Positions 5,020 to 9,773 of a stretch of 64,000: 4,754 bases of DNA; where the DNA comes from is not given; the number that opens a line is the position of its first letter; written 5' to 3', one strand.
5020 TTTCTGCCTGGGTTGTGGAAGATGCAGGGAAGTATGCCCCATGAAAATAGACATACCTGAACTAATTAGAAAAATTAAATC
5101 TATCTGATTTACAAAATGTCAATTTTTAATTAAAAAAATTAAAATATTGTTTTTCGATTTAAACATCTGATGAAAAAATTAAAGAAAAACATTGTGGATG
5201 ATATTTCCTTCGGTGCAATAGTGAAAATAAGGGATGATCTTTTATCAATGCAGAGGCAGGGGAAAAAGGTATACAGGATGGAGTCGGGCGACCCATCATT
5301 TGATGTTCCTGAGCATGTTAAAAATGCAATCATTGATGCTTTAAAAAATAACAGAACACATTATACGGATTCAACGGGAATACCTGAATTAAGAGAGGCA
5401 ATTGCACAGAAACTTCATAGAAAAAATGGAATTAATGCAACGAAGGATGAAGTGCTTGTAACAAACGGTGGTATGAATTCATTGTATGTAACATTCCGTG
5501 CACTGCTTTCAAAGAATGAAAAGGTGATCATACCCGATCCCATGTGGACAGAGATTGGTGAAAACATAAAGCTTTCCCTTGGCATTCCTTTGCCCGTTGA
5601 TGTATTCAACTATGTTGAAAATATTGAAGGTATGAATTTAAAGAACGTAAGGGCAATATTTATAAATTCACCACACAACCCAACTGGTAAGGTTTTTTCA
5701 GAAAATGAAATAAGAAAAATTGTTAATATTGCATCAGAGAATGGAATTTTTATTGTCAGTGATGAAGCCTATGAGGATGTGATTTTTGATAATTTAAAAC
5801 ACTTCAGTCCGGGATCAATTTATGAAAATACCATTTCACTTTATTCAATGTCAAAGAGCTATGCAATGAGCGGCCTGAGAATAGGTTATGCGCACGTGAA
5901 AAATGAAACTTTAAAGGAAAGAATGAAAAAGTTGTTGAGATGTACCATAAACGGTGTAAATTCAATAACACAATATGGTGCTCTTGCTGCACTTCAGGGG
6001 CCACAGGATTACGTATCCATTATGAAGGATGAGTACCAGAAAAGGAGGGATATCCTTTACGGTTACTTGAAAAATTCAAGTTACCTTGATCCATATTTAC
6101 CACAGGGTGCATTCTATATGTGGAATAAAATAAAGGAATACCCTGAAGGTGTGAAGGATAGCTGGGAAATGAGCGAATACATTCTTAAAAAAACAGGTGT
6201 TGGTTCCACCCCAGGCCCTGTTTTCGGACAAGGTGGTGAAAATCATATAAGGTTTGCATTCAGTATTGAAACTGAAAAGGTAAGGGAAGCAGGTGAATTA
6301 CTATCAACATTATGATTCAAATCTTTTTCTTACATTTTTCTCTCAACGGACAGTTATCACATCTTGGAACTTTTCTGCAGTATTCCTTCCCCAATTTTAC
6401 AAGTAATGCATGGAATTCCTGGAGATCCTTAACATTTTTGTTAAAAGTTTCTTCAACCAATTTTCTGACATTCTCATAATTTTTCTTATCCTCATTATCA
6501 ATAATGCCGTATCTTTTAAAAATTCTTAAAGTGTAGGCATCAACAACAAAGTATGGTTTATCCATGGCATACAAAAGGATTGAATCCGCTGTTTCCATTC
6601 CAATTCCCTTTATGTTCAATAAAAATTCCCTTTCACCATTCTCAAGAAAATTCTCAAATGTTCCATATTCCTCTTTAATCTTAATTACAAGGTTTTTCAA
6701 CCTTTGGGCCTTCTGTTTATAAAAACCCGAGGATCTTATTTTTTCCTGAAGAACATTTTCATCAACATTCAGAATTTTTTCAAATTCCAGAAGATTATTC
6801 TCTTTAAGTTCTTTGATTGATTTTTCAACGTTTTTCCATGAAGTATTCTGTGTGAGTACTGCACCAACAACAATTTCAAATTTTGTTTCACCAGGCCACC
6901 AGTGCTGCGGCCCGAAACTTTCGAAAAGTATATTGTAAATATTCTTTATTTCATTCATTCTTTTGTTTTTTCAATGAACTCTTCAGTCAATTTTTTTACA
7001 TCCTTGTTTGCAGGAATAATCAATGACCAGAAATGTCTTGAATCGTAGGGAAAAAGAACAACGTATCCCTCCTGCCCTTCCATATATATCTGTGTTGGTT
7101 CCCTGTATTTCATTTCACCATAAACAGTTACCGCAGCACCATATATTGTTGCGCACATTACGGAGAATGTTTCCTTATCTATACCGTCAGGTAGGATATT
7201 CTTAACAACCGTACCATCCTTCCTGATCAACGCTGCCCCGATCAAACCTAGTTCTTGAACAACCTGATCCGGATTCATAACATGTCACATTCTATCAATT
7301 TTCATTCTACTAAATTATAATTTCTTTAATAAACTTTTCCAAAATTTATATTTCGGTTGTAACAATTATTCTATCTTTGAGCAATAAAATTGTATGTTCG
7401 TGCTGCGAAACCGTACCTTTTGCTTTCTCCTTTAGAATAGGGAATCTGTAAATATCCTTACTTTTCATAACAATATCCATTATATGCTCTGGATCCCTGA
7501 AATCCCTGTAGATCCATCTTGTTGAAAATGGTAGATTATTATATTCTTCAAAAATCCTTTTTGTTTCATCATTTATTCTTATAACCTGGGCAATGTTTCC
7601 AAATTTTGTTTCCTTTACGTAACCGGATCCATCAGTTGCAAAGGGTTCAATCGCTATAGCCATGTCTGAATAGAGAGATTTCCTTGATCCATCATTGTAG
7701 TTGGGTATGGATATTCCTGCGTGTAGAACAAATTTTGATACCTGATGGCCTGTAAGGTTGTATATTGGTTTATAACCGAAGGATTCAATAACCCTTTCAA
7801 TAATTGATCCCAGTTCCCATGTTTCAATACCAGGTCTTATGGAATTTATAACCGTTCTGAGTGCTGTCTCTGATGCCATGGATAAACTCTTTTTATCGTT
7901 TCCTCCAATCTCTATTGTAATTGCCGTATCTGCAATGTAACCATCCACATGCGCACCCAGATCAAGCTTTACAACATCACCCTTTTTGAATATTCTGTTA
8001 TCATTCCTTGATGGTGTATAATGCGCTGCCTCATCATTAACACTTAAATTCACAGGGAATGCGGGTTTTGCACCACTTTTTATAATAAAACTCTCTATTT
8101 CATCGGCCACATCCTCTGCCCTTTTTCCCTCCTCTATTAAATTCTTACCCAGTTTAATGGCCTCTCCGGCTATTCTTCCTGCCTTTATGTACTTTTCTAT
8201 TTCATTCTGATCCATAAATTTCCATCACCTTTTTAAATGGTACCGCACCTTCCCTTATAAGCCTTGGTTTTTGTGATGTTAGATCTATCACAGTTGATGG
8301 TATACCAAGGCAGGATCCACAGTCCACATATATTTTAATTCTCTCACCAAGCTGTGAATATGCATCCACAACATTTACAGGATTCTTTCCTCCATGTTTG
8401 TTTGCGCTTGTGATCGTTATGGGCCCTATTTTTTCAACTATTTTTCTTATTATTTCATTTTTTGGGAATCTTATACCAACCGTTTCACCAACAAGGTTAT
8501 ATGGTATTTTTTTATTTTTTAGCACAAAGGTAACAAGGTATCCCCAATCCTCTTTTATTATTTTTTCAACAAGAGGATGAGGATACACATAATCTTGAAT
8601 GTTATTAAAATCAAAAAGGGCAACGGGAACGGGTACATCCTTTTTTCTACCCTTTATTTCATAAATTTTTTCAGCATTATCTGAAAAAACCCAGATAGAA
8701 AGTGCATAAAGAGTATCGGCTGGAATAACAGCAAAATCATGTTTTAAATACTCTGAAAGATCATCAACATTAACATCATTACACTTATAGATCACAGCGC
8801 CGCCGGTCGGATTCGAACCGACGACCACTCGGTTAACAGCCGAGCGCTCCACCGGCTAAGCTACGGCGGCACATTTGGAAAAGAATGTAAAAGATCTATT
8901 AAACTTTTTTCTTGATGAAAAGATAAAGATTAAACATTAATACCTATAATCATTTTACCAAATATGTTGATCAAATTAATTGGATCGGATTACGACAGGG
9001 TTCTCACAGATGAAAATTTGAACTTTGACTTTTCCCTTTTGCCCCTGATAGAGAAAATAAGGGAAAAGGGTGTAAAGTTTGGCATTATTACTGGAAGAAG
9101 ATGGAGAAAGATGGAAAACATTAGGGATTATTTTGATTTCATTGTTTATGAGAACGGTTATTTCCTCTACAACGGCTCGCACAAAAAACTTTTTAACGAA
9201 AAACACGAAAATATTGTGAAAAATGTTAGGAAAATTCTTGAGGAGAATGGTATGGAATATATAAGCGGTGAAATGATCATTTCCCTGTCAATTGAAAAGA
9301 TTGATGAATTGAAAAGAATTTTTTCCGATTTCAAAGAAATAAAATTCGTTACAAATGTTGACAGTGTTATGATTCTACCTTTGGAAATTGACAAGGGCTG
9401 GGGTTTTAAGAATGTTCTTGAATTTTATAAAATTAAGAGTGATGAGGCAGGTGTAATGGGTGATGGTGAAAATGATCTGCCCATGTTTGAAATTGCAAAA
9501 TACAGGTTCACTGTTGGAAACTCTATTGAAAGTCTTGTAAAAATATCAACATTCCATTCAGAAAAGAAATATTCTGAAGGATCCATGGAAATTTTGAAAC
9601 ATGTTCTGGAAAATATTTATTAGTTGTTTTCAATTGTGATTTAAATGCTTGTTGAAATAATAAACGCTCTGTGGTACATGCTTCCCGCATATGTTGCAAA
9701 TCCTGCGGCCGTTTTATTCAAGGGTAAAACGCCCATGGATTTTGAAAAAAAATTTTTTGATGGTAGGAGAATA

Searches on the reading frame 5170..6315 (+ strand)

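Call 48: search_protein_families(library=pfam, proteins=[window:5170-6315:+], max_evalue=0.00001)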
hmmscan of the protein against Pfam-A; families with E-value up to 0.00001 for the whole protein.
window:5170-6315:+ (381 aa): 2 families
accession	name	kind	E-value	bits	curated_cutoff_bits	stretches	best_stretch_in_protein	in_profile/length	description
PF00155.27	Aminotran_1_2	-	2.7e-58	198.3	19.7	1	33-374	2-357/361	Aminotransferase class I and II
PF04864.19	Alliinase_C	-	4e-08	33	22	1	73-276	47-241/363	Allinase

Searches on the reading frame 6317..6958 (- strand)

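Call 48: search_protein_families(library=pfam, proteins=[window:6317-6958:-], max_evalue=0.00001)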
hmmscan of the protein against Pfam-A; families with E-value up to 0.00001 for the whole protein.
window:6317-6958:- (213 aa): 2 families
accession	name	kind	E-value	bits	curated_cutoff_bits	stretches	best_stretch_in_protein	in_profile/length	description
PF00730.31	HhH-GPD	-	2.4e-20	73.3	26.2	1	31-170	1-104/108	HhH-GPD superfamily base excision DNA repair protein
PF22175.2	Ogg-HhH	-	2.1e-09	37.6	27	1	27-178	21-170/173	8-oxoguanine DNA glycosylase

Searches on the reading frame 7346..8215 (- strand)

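Call 48: search_protein_families(library=pfam, proteins=[window:7346-8215:-], max_evalue=0.00001)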
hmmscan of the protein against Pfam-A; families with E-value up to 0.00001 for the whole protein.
window:7346-8215:- (289 aa): 1 family
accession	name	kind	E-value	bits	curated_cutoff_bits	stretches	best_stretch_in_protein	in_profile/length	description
PF00557.29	Peptidase_M24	-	1.6e-32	113.4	23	1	8-216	2-202/208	Metallopeptidase family M24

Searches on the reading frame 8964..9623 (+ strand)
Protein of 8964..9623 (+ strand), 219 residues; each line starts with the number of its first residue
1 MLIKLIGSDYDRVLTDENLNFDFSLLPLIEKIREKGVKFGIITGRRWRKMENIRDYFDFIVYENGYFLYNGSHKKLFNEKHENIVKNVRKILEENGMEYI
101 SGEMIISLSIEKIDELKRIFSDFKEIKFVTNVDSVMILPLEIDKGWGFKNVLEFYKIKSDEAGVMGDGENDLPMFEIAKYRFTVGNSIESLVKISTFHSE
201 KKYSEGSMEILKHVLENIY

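Call 48: search_protein_families(library=pfam, proteins=[window:8964-9623:+], max_evalue=0.00001)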
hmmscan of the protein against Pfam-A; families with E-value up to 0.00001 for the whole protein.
window:8964-9623:+ (219 aa): 2 families
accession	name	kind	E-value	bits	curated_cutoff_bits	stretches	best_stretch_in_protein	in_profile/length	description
PF08282.18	Hydrolase_3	-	4.6e-24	86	20.9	1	85-206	130-250/255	haloacid dehalogenase-like hydrolase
PF05116.19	S6PP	-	2.2e-06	27.9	20.3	0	134-204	156-235/247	Sucrose-6F-phosphate phosphohydrolase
